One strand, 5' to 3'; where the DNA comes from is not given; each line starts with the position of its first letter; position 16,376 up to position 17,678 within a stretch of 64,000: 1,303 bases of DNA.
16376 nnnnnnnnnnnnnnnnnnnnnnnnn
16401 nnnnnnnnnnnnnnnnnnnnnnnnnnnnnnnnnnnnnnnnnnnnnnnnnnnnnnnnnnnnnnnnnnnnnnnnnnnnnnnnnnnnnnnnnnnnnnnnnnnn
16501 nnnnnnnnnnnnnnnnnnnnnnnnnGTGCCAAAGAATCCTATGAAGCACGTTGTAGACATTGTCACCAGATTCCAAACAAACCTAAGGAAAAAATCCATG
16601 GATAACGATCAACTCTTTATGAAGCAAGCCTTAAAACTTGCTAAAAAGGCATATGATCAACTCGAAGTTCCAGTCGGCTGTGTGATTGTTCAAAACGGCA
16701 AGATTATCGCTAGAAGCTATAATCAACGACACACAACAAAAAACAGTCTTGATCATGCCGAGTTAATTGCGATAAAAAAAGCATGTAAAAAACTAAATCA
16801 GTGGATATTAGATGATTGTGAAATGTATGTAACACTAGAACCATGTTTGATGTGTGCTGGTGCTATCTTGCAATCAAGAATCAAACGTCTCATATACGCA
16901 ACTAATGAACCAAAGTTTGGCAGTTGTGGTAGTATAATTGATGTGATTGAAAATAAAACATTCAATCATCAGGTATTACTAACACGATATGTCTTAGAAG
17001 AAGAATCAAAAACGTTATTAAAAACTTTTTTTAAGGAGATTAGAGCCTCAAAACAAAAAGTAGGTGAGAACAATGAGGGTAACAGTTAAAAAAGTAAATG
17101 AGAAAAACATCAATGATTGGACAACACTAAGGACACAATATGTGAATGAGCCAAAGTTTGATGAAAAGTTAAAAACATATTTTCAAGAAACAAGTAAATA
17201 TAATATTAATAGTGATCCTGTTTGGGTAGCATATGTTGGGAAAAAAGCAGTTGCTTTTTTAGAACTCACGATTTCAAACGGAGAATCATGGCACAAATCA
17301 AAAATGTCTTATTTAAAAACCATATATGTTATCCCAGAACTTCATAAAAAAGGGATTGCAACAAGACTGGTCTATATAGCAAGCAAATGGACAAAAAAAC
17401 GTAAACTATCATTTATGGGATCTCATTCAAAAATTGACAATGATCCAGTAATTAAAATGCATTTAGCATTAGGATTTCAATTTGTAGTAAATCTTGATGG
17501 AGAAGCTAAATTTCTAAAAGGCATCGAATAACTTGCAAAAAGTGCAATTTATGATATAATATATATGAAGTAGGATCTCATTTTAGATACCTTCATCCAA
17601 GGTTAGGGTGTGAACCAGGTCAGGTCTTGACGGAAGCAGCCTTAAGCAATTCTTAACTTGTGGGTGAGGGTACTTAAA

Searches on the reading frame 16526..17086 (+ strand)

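Call 14: search_protein_families(library=pfam, proteins=[window:16526-17086:+], max_evalue=0.001)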
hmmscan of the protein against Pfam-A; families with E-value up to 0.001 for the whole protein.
window:16526-17086:+ (187 aa): 3 families
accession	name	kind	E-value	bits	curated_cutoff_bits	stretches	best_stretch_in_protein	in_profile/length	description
PF14437.12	MafB19-deam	-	4e-46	156.9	27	1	27-173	2-142/142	MafB19-like deaminase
PF00383.29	dCMP_cyt_deam_1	-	4.2e-33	113.7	25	1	25-125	1-101/102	Cytidine and deoxycytidylate deaminase zinc-binding region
PF14439.12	Bd3614-deam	-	6.9e-07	29.7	38.5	1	53-117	14-77/113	Bd3614-like deaminase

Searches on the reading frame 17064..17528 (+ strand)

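Call 14: search_protein_families(library=pfam, proteins=[window:17064-17528:+], max_evalue=0.001)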
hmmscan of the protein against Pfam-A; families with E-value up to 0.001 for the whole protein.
window:17064-17528:+ (155 aa): 3 families
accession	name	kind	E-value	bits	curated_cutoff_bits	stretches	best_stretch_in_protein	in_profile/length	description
PF00583.31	Acetyltransf_1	-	6.3e-12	46.2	20.7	1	33-138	14-116/116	Acetyltransferase (GNAT) family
PF13508.13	Acetyltransf_7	-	1.7e-06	28.7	27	1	51-138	3-82/84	Acetyltransferase (GNAT) domain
PF13673.13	Acetyltransf_10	-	0.00029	21.2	23.6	1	48-114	28-84/128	Acetyltransferase (GNAT) domain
